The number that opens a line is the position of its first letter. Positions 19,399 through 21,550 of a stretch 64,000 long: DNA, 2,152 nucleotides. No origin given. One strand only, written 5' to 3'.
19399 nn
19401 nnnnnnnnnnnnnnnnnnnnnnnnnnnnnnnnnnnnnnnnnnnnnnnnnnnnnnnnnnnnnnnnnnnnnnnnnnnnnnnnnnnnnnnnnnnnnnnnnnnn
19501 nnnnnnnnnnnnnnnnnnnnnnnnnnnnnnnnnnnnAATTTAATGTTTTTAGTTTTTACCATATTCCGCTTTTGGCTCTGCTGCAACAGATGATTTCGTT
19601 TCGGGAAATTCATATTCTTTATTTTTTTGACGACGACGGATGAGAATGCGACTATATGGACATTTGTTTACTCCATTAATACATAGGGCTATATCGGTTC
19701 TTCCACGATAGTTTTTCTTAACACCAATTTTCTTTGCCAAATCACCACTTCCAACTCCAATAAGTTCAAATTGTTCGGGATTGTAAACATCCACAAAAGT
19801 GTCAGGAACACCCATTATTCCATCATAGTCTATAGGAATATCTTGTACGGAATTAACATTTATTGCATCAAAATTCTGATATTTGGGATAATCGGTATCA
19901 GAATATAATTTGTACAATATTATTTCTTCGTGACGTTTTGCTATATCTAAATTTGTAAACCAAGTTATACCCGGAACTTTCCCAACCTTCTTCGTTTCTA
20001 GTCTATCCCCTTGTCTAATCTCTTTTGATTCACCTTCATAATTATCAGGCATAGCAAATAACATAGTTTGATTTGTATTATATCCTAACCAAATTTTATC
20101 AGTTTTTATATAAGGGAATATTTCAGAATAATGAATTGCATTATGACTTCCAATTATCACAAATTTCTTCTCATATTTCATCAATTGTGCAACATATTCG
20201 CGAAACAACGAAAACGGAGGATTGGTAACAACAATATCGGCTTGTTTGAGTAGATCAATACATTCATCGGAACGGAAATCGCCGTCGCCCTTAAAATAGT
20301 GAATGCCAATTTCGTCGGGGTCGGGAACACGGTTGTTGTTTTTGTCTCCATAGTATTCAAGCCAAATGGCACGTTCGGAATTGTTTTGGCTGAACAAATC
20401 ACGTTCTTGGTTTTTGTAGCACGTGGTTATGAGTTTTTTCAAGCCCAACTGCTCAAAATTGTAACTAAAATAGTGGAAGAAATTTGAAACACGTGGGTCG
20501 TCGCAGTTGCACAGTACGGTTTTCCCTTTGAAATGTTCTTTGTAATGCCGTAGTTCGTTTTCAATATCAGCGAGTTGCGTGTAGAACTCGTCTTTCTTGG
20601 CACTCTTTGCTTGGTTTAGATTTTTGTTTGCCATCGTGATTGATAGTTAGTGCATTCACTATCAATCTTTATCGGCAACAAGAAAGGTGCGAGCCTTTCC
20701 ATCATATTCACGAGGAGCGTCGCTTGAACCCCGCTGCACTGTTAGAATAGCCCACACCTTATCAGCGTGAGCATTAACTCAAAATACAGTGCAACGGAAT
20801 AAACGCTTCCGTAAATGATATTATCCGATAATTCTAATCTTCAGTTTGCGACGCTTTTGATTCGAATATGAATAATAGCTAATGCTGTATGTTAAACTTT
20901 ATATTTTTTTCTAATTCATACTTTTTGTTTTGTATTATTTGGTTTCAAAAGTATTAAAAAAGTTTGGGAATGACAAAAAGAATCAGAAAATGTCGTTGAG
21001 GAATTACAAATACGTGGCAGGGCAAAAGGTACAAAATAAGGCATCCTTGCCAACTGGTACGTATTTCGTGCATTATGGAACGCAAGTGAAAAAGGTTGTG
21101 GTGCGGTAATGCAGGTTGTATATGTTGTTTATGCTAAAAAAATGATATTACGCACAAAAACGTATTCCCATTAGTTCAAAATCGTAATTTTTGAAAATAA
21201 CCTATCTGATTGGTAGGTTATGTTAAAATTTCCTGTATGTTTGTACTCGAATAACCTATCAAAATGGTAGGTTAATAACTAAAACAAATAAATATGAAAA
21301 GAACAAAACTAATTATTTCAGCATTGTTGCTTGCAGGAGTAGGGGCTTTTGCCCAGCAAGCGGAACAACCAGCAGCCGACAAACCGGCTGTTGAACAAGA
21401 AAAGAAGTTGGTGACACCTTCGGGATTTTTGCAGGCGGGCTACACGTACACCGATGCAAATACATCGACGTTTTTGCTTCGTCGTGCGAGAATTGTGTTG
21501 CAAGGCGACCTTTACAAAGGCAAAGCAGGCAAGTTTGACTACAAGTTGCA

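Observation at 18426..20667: Operonic NPPF methyltransferase + DUF262(DGQQR)-HNH nuclease: candidate atypical restriction/defence module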

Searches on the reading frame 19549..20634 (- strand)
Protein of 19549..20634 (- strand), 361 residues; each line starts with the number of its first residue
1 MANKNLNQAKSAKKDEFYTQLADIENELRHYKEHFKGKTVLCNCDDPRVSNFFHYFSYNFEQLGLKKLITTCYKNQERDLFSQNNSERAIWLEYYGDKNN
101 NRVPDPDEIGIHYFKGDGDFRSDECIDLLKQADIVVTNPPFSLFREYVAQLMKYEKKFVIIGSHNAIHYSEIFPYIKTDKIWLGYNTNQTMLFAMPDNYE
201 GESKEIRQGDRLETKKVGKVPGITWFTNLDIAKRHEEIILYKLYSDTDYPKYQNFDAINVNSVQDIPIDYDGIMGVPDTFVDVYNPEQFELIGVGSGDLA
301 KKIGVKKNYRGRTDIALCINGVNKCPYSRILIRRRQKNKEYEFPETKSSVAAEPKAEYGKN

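Call 3: search_protein_families(library=pfam, proteins=[window:19549-20634:-], max_evalue=0.01)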
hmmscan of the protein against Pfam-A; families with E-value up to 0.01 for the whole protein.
window:19549-20634:- (361 aa): 1 family
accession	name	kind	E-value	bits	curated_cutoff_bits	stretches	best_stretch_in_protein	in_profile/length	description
PF13651.11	EcoRI_methylase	-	4.4e-136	454.2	26.4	1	5-334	1-344/345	Adenine-specific methyltransferase EcoRI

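Call 4: search_protein_families(library=ncbifam, proteins=[window:19549-20634:-], max_evalue=0.01)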
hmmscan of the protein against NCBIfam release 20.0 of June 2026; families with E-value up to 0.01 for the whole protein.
window:19549-20634:- (361 aa): 0 families

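Call 5: search_protein_families(library=padloc, proteins=[window:19549-20634:-], max_evalue=0.01)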
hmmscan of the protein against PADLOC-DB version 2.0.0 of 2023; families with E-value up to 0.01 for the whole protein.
window:19549-20634:- (361 aa): 1 family
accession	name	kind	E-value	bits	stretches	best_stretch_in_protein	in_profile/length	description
PDLC03297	MTase_II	-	1.6e-121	403.8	1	3-338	7-331/332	Type II methyltransferase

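Call 12: search_solved_structures(query=window:19549-20634:-, max_evalue=0.01)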
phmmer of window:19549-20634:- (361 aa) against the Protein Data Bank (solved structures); distinct sequences matched with E-value up to 0.01: 0.

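Call 43: find_homologous_proteins(query=window:19549-20634:-, max_evalue=0.00001)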
Query window:19549-20634:- (361 aa): 8000 proteins with E <= 0.00001 among 8000 candidates; the best 120 are listed.
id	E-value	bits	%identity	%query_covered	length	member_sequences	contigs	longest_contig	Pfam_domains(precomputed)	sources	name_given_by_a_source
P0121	1.8e-225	766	91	100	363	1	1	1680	PF13651.12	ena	-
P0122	2.5e-202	690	79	99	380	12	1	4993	PF13651.12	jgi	-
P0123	1.3e-198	678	81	100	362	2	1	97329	PF13651.12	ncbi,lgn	-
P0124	2.0e-197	674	80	98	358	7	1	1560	PF13651.12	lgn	-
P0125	2.7e-197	673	81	98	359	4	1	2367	PF13651.12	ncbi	-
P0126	1.3e-195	668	83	94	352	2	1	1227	PF13651.12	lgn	-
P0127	9.8e-190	648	79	98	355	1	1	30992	PF13651.12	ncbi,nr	ncbi:MAG: adenine-specific methyltransferase EcoRI family protein [Bacteroidales bacterium]|nr:adeni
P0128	1.6e-175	602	73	98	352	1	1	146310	PF13651.12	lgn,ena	-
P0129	1.2e-174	599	72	98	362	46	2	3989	PF13651.12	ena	-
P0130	1.2e-174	599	75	93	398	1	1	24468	PF13651.12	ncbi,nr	ncbi:MAG: adenine-specific methyltransferase EcoRI family protein [Bacteroidales bacterium]|nr:adeni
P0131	1.6e-174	598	76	93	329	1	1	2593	PF13651.12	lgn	-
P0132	4.9e-174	597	72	98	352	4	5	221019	PF13651.12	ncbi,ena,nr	ncbi:MAG: adenine-specific methyltransferase EcoRI family protein [Bacteroidales bacterium]|nr:adeni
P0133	7.4e-174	596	70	99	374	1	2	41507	PF13651.12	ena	-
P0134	3.3e-172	591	71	99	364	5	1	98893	PF13651.12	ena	-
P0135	3.5e-171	587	72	99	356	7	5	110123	PF13651.12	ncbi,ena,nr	ncbi:MAG: adenine-specific methyltransferase EcoRI family protein [Paludibacteraceae bacterium]|nr:a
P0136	7.2e-171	586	71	100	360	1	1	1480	PF13651.12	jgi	-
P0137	1.7e-169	582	67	100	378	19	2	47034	PF13651.12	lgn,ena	-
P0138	3.0e-168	578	72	98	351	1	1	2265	PF13651.12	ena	-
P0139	7.7e-168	576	-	-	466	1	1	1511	PF02384.23,PF13651.12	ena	-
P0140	1.1e-167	576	71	98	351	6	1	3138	PF13651.12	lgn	-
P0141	3.5e-167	574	71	100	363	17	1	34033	PF13651.12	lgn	-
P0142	8.8e-167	573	74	93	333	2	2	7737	PF13651.12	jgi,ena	-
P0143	1.4e-166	572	73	93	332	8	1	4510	PF13651.12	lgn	-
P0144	3.0e-166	571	70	100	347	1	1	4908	PF13651.12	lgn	-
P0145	8.0e-166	570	70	100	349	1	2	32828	PF13651.12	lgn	-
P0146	1.1e-165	569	69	100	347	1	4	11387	PF13651.12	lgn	-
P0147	1.4e-165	569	73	100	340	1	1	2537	PF13651.12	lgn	-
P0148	1.6e-165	569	73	100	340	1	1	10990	PF13651.12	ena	-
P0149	4.6e-165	567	73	100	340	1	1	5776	PF13651.12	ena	-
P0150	8.2e-165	566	73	93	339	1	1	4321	PF13651.12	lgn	-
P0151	8.3e-165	566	73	100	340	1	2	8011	PF13651.12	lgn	-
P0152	8.4e-165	566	73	100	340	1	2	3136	PF13651.12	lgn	-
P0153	1.2e-164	566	73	100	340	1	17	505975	PF13651.12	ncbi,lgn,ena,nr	ncbi:MAG: adenine-specific methyltransferase EcoRI family protein [Bacteroidales bacterium]|nr:adeni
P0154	1.8e-164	565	74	100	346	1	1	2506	PF13651.12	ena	-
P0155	2.7e-164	565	73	93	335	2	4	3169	PF13651.12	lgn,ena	-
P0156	2.9e-164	565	72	93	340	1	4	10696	PF13651.12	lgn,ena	-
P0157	3.4e-164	564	72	100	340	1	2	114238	PF13651.12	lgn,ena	-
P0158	3.7e-164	564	73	100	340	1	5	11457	PF13651.12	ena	-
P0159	5.4e-164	564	73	100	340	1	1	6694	PF13651.12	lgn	-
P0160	7.6e-164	563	72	100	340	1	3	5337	PF13651.12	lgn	-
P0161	1.9e-163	562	73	100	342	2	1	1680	PF13651.12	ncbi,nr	ncbi:MAG: adenine-specific methyltransferase EcoRI family protein [Alphaproteobacteria bacterium]|nr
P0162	2.7e-163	561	73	100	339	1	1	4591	PF13651.12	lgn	-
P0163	5.9e-162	557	70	93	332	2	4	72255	PF13651.12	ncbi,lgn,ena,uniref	ncbi:adenine-specific methyltransferase EcoRI family protein [Fibrobacter sp.]|uniref:adenine-specif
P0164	9.8e-162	556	72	100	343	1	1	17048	PF13651.12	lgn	-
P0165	1.1e-160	553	69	93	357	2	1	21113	PF13651.12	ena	-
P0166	2.8e-160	551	72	100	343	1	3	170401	PF13651.12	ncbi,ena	-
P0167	1.2e-159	549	70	91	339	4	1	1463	PF13651.12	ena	-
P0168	1.4e-159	549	71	99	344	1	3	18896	PF13651.12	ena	-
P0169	3.3e-159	548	69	93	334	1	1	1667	PF13651.12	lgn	-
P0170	1.6e-158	546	69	92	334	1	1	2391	PF13651.12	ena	-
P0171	2.5e-158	545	69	93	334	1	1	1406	PF13651.12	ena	-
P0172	2.9e-158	545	68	93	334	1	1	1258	PF13651.12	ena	-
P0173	3.0e-158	545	69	93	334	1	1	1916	PF13651.12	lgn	-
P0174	4.0e-158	544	69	92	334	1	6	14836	PF13651.12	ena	-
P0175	1.2e-157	543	68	90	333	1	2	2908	PF13651.12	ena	-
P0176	1.9e-157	542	69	92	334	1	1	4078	PF13651.12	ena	-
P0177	2.1e-157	542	69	93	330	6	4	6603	PF13651.12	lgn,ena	-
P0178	2.4e-157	542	69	93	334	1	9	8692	PF13651.12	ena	-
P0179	2.9e-157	542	68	93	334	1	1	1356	PF13651.12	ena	-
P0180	3.1e-157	541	69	92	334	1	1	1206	PF13651.12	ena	-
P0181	3.5e-157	541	68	90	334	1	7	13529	PF13651.12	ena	-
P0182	3.5e-157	541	68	100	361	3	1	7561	PF13651.12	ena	-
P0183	3.9e-157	541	69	92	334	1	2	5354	PF13651.12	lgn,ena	-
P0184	3.9e-157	541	69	92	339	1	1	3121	PF13651.12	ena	-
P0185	4.6e-157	541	71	93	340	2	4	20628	PF13651.12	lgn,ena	-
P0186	8.8e-157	540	68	90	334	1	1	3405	PF13651.12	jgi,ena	-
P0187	1.1e-156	540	68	92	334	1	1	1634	PF13651.12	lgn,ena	-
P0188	1.4e-156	539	69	91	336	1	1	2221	PF13651.12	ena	-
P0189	1.8e-156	539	69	92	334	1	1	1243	PF13651.12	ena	-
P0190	2.1e-156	539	69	93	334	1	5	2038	PF13651.12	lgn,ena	-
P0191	2.2e-156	539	68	93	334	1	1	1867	PF13651.12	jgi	-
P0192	2.3e-156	539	68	92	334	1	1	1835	PF13651.12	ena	-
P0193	2.7e-156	538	69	93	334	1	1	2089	PF13651.12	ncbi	-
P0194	4.4e-156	538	68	92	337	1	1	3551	PF13651.12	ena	-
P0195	5.0e-156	537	70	93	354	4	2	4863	PF13651.12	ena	-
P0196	6.1e-156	537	70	93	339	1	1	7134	PF13651.12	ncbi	-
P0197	6.2e-156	537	68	93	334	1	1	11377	PF13651.12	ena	-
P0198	8.2e-156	537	69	93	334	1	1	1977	PF13651.12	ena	-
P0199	1.1e-155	536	69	93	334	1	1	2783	PF13651.12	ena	-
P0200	1.9e-155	536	70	93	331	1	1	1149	PF13651.12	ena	-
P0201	2.1e-155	535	69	93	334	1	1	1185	PF13651.12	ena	-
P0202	2.7e-155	535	69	100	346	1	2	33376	PF13651.12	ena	-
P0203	3.3e-155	535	71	93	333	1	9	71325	PF13651.12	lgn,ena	-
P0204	3.7e-155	535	70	93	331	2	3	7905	PF13651.12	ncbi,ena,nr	ncbi:MAG: adenine-specific methyltransferase EcoRI family protein [Kiritimatiellae bacterium]|nr:ade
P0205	4.0e-155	535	70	93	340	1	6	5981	PF13651.12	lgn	-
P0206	4.7e-155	534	69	93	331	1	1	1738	PF13651.12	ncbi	-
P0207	5.2e-155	534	68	93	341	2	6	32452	PF13651.12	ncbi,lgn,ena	-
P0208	5.7e-155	534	68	92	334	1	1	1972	PF13651.12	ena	-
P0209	5.9e-155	534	69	93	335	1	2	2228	PF13651.12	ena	-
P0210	6.3e-155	534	68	92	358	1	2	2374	PF13651.12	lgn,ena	-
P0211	8.3e-155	533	68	91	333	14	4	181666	PF13651.12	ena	-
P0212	8.6e-155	533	69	93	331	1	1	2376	PF13651.12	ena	-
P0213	1.0e-154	533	69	93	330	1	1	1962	PF13651.12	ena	-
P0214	1.2e-154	533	70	93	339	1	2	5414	PF13651.12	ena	-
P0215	1.5e-154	533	68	99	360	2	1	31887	PF13651.12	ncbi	-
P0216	1.9e-154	532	69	93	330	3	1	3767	PF13651.12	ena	-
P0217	2.0e-154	532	69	93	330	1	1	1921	PF13651.12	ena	-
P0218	2.0e-154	532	69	93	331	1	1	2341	PF13651.12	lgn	-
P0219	2.1e-154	532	69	93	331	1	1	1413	PF13651.12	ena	-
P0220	2.1e-154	532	69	93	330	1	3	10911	PF13651.12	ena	-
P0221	2.5e-154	532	70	93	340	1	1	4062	PF13651.12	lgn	-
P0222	2.9e-154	532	69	93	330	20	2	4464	PF13651.12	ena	-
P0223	3.1e-154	532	69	93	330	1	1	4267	PF13651.12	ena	-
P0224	3.5e-154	531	68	100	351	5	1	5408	PF13651.12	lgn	-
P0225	3.5e-154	531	68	91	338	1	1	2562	PF13651.12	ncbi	-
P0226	3.8e-154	531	68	93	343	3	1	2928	PF13651.12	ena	-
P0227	4.1e-154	531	70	93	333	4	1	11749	PF13651.12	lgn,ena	-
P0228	4.4e-154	531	70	93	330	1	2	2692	PF13651.12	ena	-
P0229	4.6e-154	531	67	90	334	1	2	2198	PF13651.12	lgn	-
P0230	4.7e-154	531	68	93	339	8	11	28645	PF13651.12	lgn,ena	-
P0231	5.3e-154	531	70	93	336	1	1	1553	PF13651.12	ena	-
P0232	5.4e-154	531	69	93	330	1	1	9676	PF13651.12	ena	-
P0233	5.6e-154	531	68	94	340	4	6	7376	PF13651.12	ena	-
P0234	6.7e-154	531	67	90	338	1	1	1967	PF13651.12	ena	-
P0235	6.7e-154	530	69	99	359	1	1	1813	PF13651.12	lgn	-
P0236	7.2e-154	530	68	100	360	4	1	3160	PF13651.12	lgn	-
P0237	8.9e-154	530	69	93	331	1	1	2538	PF13651.12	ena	-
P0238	9.0e-154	530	67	94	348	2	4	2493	PF13651.12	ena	-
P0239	9.1e-154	530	69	93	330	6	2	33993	PF13651.12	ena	-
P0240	1.2e-153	530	69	93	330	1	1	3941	PF13651.12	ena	-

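Call 51: predict_structure(alignment_id=A1)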
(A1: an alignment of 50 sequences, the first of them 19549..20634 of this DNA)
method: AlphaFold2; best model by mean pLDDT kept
length: 361 residues; sequences in the alignment: 50
mean_pLDDT: 70.1   pTM: 0.71
mean pLDDT of the five models: 70.1, 63.6, 62.2, 59.2, 55.8
residues with pLDDT >= 90: 43; 70-90: 156; 50-70: 100; < 50: 62
segments of 3 or more residues with pLDDT < 50: 1-18, 82-84, 187-191, 241-243, 251-254, 343-361
pLDDT, mean of each block of 10 residues (from residue 1): 43 46 80 93 73 87 92 59 61 81 70 82 90 90 86 94 83 86 61 59 68 65 78 51 54 53 62 73 75 76 71 64 63 71 46 40 34
secondary structure, 60 per line:
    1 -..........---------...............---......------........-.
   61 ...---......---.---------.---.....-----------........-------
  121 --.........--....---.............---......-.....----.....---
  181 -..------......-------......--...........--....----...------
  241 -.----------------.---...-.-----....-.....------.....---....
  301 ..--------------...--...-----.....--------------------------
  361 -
elements in order: H2-11 H21-35 E39-44 H51-58 H60-63 E67-72 E90-94 E109-113 H123-131 E134-137 H141-153 E157-162 H164-168 H173-177 E190-195 E203-208 E211-221 E224-227 E273-276 H278-282 E289-293 H297-302 E317-319 E322-324 E330-334

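Call 54: search_solved_structures(query=A1, max_evalue=1)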
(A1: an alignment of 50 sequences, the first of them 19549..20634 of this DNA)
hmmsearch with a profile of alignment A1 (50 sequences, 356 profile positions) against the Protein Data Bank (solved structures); distinct sequences matched with E-value up to 1: 0.

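Call 56: fold_search(model_id=the predicted structure, library=pdb)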
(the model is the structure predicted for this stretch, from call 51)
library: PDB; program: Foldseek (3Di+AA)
matches with E <= 10: 1100; with E <= 0.001: 0
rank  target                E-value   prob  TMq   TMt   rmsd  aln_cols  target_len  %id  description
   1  8v83_Z                4.8e-03  0.18  0.11  0.13  18.5       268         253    7  60S ribosome biogenesis intermediate (Dbp10 pre-catalytic structure - Overall map) (released 2024-05-01)
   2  6cwz_C                6.1e-03  0.94  0.21  0.24  11.0       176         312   11  Crystal structure of apo SUMO E1 (released 2019-01-16)
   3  3kyd_A                8.3e-03  0.85  0.22  0.26  14.1       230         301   10  Human SUMO E1~SUMO1-AMP tetrahedral intermediate mimic (released 2010-02-16)
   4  6nya_D                8.3e-03  0.60  0.20  0.09  17.2       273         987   11  Crystal Structure of ubiquitin E1 (Uba1) in complex with Ubc3 (Cdc34) and ubiquitin (released 2019-08-07)
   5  5tr4_C                8.9e-03  0.51  0.20  0.09  20.4       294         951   10  Structure of Ubiquitin activating enzyme (Uba1) in complex with ubiquitin and TAK-243 (released 2017-11-01)
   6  5fad                  9.4e-03  0.96  0.24  0.48  10.4       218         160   10  SAH complex with aKMT from the hyperthermophilic archaeon Sulfolobus islandicus (released 2016-06-29)
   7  6zqh_A                1.0e-02  0.60  0.20  0.08  16.9       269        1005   10  Yeast Uba1 in complex with ubiquitin (released 2020-11-04)
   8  3cmm_A                1.1e-02  0.54  0.21  0.09  19.6       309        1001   11  Crystal Structure of the Uba1-Ubiquitin Complex (released 2008-08-05)
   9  5tr4_A                1.3e-02  0.54  0.20  0.09  16.3       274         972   10  Structure of Ubiquitin activating enzyme (Uba1) in complex with ubiquitin and TAK-243 (released 2017-11-01)
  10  7k5j_C                1.4e-02  0.54  0.20  0.09  16.9       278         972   10  Structure of an E1-E2-ubiquitin thioester mimetic (released 2021-04-28)
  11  7k5j_G                1.5e-02  0.54  0.19  0.08  17.1       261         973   10  Structure of an E1-E2-ubiquitin thioester mimetic (released 2021-04-28)
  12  1y8r_A                1.8e-02  0.75  0.19  0.22   9.6       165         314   10  SUMO E1 ACTIVATING ENZYME SAE1-SAE2-SUMO1-MG-ATP COMPLEX (released 2005-01-25)
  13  6zhu_G                2.0e-02  0.54  0.20  0.09  16.0       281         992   11  Yeast Uba1 in complex with Ubc3 and ATP (released 2022-01-12)
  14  3r9x_B                2.1e-02  0.89  0.26  0.38   8.6       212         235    8  Crystal structure of Era in complex with MgGDPNP, nucleotides 1506-1542 of 16S ribosomal RNA, and KsgA (released 2011-06-22)
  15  7k5j_D                2.1e-02  0.51  0.19  0.08  17.2       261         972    9  Structure of an E1-E2-ubiquitin thioester mimetic (released 2021-04-28)
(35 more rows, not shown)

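Call 68: search_protein_families(library=pfam, proteins=[P0139], max_evalue=0.001)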
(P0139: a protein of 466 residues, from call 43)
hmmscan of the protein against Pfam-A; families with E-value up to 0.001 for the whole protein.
P0139 (466 aa): 2 families
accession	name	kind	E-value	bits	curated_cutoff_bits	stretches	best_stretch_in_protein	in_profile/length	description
PF13651.11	EcoRI_methylase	-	9.8e-205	679.9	26.4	2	10-244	2-251/345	Adenine-specific methyltransferase EcoRI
PF02384.22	N6_Mtase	-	1.2e-05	25.2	20.4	0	132-166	122-154/311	N-6 DNA Methylase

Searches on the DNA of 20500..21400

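Call 63: search_rna_families(source=window, start=20500, end=21400, threshold=evalue, max_evalue=10, show_alignments=3)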
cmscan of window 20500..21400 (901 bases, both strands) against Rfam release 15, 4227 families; matches with E-value up to 10: 8.
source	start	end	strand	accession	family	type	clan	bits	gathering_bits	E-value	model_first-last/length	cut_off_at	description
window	20817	20905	+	RF00135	snoZ223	Gene; snRNA; snoRNA; CD-box;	CL00051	21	45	0.4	1-94/94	no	Small nucleolar RNA Z223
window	20614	20708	-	RF02978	folP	Cis-reg;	-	15.7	99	2.6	1-102/102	no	folP RNA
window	21121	21193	+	RF03254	mir-9460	Gene; miRNA;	-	14.7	85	6.2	1-68/68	no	mir-9460 microRNA precursor family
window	20729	20799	-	RF00667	mir-33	Gene; miRNA;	-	13.4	50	8.9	1-69/69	no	mir-33 microRNA precursor family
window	21092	21220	+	RF00015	U4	Gene; snRNA; splicing;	CL00007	12.5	46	3.8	1-138/138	no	U4 spliceosomal RNA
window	21014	21071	+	RF02087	Yar_3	Gene; lncRNA;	-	10.6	50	7.1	1-67/67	no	Yellow-achaete intergenic RNA conserved region 3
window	21272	21334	+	RF01675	CrcZ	Gene; sRNA;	-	10.4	95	2.7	1-398/398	no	Pseudomonas sRNA CrcZ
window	20945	20997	+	RF01675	CrcZ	Gene; sRNA;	-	9.2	95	6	1-398/398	no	Pseudomonas sRNA CrcZ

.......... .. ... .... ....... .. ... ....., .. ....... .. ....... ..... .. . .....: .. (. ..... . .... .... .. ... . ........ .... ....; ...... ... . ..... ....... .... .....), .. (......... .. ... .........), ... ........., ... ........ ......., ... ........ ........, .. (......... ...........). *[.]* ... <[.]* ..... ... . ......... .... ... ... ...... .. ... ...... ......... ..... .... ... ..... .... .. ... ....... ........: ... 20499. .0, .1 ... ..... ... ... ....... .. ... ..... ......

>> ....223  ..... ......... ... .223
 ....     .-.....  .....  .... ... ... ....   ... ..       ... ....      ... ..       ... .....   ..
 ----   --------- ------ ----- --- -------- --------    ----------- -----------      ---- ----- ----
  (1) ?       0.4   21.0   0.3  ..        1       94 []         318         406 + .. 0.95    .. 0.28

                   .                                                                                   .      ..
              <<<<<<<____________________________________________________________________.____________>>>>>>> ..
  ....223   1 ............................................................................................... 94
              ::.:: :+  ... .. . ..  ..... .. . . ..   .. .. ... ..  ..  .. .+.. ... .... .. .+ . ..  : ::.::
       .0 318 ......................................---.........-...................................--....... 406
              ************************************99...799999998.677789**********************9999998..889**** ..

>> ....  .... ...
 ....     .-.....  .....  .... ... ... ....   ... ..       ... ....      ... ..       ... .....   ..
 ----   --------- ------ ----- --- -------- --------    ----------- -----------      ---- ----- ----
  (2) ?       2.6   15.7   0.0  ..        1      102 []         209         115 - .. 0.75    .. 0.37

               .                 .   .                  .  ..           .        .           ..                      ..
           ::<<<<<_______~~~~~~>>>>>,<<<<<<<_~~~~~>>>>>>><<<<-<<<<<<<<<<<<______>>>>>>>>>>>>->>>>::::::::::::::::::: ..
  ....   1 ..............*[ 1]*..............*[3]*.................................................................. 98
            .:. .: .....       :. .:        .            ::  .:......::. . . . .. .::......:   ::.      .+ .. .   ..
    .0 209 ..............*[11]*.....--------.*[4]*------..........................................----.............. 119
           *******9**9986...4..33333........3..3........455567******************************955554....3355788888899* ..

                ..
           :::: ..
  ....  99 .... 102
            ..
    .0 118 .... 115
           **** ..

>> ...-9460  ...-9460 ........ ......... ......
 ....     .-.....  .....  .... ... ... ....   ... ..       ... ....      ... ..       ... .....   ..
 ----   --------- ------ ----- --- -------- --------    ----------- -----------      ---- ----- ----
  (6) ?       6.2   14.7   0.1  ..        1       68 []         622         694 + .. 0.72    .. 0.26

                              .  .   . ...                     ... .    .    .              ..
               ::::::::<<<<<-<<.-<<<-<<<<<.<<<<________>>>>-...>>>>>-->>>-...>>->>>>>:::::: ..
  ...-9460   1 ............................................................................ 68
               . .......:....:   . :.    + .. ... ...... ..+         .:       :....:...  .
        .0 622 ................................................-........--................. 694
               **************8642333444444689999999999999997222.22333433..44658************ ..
